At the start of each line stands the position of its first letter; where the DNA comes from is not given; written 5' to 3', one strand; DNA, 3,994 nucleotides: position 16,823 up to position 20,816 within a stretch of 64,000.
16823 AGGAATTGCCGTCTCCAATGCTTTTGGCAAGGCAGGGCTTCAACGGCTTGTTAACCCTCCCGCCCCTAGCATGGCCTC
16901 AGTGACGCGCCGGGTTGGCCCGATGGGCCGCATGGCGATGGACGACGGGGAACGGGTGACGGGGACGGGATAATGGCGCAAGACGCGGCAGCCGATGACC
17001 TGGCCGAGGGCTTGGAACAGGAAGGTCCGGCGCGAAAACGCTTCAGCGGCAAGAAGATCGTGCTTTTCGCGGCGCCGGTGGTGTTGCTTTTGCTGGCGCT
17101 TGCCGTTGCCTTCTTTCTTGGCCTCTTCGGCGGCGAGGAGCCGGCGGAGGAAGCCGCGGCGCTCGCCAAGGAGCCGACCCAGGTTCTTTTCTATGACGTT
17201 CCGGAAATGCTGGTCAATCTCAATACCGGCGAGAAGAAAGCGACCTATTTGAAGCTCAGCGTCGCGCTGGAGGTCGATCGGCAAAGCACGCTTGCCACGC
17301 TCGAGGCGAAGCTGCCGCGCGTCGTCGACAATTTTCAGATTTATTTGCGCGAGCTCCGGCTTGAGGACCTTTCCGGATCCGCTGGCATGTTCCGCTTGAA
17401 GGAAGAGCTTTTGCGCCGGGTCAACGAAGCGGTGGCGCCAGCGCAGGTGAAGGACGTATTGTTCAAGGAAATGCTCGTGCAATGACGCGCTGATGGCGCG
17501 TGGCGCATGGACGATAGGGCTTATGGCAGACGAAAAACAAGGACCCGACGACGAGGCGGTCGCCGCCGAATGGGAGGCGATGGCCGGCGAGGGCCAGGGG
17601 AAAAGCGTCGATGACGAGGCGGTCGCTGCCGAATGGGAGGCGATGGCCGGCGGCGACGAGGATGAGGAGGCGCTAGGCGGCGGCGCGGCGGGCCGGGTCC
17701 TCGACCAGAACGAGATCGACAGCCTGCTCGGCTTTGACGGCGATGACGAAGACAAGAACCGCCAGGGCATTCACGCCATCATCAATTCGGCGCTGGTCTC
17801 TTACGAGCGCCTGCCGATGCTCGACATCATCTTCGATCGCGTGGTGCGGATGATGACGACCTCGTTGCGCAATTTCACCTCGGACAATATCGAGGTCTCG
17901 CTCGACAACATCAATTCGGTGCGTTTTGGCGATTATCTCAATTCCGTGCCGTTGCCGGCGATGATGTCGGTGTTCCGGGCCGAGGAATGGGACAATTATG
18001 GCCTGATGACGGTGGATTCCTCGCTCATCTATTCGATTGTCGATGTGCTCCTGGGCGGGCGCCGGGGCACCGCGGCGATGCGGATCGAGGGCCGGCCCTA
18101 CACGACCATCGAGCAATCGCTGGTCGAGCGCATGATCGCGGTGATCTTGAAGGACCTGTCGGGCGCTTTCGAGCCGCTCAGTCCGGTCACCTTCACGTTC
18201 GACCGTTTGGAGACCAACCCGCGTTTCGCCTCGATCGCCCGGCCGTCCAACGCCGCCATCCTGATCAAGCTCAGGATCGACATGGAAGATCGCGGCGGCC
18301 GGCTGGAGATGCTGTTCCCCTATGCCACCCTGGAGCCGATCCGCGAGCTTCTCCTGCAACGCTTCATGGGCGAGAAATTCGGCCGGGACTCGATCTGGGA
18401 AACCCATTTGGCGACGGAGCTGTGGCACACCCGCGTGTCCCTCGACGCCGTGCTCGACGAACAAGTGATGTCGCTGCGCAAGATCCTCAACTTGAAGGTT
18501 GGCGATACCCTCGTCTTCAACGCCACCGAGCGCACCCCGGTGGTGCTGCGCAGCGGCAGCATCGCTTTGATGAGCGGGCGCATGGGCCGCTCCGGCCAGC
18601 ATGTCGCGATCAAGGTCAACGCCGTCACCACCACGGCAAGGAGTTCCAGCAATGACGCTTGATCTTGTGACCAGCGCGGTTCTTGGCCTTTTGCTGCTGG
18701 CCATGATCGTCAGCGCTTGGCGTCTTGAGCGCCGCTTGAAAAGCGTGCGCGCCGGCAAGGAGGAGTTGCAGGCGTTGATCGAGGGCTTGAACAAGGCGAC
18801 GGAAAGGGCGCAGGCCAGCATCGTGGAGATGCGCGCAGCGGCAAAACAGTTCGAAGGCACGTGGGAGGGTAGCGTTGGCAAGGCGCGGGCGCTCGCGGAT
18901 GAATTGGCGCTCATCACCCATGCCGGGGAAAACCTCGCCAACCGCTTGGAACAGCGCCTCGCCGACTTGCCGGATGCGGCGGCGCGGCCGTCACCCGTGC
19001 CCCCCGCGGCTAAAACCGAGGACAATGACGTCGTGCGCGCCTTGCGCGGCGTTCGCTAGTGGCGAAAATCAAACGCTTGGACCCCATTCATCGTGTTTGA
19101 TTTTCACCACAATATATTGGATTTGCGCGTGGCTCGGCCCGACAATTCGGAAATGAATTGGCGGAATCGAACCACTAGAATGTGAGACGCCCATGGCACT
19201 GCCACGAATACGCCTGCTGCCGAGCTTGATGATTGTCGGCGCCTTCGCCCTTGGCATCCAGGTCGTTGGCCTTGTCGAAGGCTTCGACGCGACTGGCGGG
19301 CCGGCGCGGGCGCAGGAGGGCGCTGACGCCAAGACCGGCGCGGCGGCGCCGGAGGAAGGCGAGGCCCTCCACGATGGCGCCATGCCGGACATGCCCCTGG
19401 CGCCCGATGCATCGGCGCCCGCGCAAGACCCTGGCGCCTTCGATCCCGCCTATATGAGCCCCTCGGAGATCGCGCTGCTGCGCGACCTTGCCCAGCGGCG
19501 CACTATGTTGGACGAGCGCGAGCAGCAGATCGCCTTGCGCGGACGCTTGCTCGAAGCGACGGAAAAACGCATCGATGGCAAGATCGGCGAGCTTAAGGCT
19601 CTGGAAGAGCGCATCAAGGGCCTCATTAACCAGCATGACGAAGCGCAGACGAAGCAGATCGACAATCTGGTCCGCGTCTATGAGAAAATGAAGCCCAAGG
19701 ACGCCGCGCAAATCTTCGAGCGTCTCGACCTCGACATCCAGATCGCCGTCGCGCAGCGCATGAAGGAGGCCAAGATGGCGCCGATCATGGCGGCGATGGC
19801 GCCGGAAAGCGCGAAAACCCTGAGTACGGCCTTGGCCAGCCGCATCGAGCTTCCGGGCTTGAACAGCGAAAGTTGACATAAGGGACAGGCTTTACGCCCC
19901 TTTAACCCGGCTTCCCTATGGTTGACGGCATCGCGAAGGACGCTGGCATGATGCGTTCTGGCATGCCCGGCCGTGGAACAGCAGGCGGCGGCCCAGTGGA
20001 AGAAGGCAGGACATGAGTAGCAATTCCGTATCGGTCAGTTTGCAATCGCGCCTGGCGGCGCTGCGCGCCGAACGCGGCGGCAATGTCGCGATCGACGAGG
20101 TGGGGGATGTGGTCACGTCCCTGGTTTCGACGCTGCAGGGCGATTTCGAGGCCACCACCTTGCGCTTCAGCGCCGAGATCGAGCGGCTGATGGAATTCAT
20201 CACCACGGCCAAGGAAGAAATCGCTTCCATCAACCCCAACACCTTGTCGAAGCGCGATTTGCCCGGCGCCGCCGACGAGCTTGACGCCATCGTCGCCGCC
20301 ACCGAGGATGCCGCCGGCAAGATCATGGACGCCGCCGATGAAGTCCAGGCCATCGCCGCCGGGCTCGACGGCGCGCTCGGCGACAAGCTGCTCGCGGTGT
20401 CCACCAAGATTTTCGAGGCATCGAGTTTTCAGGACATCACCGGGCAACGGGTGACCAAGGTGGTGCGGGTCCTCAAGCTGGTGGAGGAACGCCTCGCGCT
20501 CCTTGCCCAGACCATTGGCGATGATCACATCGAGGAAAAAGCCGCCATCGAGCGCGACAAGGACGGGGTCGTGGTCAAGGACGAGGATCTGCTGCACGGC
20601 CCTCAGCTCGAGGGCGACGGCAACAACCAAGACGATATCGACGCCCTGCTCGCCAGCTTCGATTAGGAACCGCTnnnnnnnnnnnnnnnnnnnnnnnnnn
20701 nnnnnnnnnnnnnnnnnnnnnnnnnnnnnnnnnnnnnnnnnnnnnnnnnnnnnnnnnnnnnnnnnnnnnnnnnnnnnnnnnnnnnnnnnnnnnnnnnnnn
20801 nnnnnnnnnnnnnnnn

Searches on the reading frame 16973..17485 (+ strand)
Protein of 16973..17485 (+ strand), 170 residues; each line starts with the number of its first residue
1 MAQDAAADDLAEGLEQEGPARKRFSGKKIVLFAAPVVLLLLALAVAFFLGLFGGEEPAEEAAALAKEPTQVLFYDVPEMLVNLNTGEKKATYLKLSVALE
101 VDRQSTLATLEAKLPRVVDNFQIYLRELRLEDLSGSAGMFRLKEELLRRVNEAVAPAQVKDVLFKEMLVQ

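Call 3: search_protein_families(library=pfam, proteins=[window:16973-17485:+], max_evalue=1)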
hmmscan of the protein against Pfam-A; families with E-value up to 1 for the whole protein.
window:16973-17485:+ (170 aa): 2 families
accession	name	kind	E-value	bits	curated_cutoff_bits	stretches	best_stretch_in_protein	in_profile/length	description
PF03748.19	FliL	-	4.2e-21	75.8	24.6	1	73-170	1-103/103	Flagellar basal body-associated protein FliL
PF22282.1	CydS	-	0.11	12.8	25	1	31-55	6-30/31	CydS-like protein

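Call 4: search_protein_families(library=ncbifam, proteins=[window:16973-17485:+], max_evalue=1)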
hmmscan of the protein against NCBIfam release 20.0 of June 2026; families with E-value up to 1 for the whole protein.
window:16973-17485:+ (170 aa): 7 families
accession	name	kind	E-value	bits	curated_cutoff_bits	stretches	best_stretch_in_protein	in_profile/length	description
NF009420.1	PRK12785.1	equivalog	1.5e-46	158.2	197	1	14-170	7-161/161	flagellar basal body-associated protein FliL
NF006283.1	PRK08455.1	equivalog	2.1e-14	53.6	187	1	73-170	86-182/182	flagellar basal body-associated protein FliL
NF005435.1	PRK07021.1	equivalog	1.4e-11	44.5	131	1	26-170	5-157/157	flagellar basal body-associated protein FliL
NF004285.1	PRK05696.1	equivalog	1.7e-10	40.9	179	1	21-164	12-165/171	flagellar basal body-associated protein FliL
NF005826.1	PRK07718.1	equivalog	3.3e-09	36.8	140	1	28-170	5-143/143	flagellar basal body-associated protein FliL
NF005175.0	PRK06654.1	equivalog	0.0058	16.4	218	1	69-166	80-175/181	flagellar basal body-associated protein FliL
NF038083.1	CU044_5270_fam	subfamily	0.019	14.8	100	1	3-71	5-78/284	CU044_5270 family protein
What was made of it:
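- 16973..17485 (+): fliL, first gene of the co-directional block. Pfam FliL E 4e-21; NCBIfam FliL E 1.5e-46 (calls 3, 4)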

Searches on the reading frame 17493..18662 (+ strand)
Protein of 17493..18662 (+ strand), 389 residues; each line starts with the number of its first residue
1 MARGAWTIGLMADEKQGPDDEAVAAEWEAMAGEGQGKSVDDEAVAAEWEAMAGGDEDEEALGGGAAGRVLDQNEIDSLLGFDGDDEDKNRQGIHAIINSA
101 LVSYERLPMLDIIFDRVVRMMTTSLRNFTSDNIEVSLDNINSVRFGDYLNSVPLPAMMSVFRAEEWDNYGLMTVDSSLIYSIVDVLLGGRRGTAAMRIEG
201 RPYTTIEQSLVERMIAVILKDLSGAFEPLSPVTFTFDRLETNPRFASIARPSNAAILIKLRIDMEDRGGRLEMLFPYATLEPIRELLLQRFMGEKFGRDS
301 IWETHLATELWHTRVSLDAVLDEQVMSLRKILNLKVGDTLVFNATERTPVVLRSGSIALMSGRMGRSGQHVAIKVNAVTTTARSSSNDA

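Call 3: search_protein_families(library=pfam, proteins=[window:17493-18662:+], max_evalue=1)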
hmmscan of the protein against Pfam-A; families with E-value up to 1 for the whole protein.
window:17493-18662:+ (389 aa): 2 families
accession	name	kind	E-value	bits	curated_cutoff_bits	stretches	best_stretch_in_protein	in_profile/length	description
PF02154.20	FliM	-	8.8e-67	225.2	27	1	95-287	2-192/192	Flagellar motor switch protein FliM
PF01052.25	FliMN_C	-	7.8e-15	55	23.8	1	309-378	2-71/73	Type III flagellar switch regulator (C-ring) FliN C-term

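Call 4: search_protein_families(library=ncbifam, proteins=[window:17493-18662:+], max_evalue=1)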
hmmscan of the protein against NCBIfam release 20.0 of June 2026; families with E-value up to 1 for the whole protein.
window:17493-18662:+ (389 aa): 2 families
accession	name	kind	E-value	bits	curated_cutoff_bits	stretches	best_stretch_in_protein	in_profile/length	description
TIGR01397.1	fliM_switch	equivalog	8.7e-92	307.7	219.6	1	68-378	1-318/320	flagellar motor switch protein FliM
NF005194.1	PRK06666.1-5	equivalog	7.3e-06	25.4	206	1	173-345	121-292/327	flagellar motor switch protein FliM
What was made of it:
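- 17493..18662 (+): fliM. Pfam FliM E 9e-67 and FliMN_C; TIGR01397 E 9e-92 (calls 3, 4)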

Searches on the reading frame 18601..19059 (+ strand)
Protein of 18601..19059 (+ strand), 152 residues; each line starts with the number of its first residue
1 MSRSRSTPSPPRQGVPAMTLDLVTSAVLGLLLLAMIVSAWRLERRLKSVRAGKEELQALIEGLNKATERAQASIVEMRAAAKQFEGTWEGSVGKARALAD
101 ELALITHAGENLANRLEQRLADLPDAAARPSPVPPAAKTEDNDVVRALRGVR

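Call 3: search_protein_families(library=pfam, proteins=[window:18601-19059:+], max_evalue=1)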
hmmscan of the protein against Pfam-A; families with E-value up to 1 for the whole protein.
window:18601-19059:+ (152 aa): 8 families
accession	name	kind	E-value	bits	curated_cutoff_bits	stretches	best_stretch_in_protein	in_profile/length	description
PF20072.4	DUF6468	-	2.7e-19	69.5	26.9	1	50-120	2-72/76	Domain of unknown function (DUF6468)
PF24554.1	DUF7603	-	0.012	16.8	27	1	60-121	10-71/110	Domain of unknown function (DUF7603)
PF13094.11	CENP-Q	-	0.014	16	28.5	1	41-102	33-94/162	CENP-Q, a CENPA-CAD centromere complex subunit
PF14316.11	DUF4381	-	0.056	14.2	27.2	1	8-81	9-80/145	Domain of unknown function (DUF4381)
PF06791.18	TMP_2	-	0.069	13.3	30.2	1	39-120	80-160/208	Prophage tail length tape measure protein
PF25762.1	HAUS1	-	0.081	13.1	40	1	38-119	108-189/236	HAUS augmin-like complex subunit 1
PF17675.6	APG6_N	-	0.21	12.4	45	1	40-121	49-130/132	Apg6 coiled-coil region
PF06013.18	WXG100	-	0.3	11.8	27.3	1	45-118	12-83/86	Proteins of 100 residues with WXG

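Call 4: search_protein_families(library=ncbifam, proteins=[window:18601-19059:+], max_evalue=1)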
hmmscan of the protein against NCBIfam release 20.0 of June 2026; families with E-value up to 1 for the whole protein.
window:18601-19059:+ (152 aa): 2 families
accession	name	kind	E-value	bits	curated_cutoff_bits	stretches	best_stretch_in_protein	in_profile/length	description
TIGR02168.1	SMC_prok_B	equivalog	0.017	12.9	567.35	1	43-119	329-405/1181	chromosome segregation protein SMC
TIGR03930.1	WXG100_ESAT6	subfamily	0.059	13.6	44.85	1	52-118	5-69/90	WXG100 family type VII secretion target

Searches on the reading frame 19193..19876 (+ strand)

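Call 3: search_protein_families(library=pfam, proteins=[window:19193-19876:+], max_evalue=1)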
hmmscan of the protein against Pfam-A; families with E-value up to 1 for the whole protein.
window:19193-19876:+ (227 aa): 2 families
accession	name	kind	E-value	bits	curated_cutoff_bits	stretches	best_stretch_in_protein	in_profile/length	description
PF03448.22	MgtE_N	-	1.2e-05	26.2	25.9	1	161-214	44-97/102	MgtE intracellular N domain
PF14841.11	FliG_M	-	0.058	14.1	25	1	163-215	20-70/76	FliG middle domain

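Call 4: search_protein_families(library=ncbifam, proteins=[window:19193-19876:+], max_evalue=1)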
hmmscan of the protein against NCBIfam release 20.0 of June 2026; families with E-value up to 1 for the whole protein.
window:19193-19876:+ (227 aa): 1 family
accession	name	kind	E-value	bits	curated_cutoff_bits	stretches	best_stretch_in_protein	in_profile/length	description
NF047368.1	collar_FlbB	equivalog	7.1e-05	22.7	110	1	97-191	67-160/193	periplasmic-type flagellar collar protein FlbB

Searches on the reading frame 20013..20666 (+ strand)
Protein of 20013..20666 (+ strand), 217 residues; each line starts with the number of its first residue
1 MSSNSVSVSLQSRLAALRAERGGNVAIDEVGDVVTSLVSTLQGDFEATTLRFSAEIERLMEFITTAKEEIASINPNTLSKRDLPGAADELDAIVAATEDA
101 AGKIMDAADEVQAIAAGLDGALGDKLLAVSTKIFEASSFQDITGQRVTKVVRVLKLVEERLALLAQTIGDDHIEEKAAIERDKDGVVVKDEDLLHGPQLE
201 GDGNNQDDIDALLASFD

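Call 3: search_protein_families(library=pfam, proteins=[window:20013-20666:+], max_evalue=1)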
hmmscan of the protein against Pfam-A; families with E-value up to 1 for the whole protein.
window:20013-20666:+ (217 aa): 1 family
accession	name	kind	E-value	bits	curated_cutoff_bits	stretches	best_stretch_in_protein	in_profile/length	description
PF04344.18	CheZ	-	4.3e-14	53.3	30.7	2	131-216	119-201/203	Chemotaxis phosphatase, CheZ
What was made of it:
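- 20013..20666 (+): cheZ-like phosphatase gene. Pfam CheZ E 4e-14, above cut-off (call 3)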

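Call 4: search_protein_families(library=ncbifam, proteins=[window:20013-20666:+], max_evalue=1)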
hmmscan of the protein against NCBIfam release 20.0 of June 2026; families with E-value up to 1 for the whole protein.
window:20013-20666:+ (217 aa): 2 families
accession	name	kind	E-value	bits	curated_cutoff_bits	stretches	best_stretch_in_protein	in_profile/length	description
NF008368.0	PRK11166.1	equivalog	6.6e-09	35.9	257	1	132-215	136-214/217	protein phosphatase CheZ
NF051465.1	MSP1_beta_N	equivalog_domain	0.084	13.3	140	1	47-99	21-74/88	adhesin MSP1 subunit beta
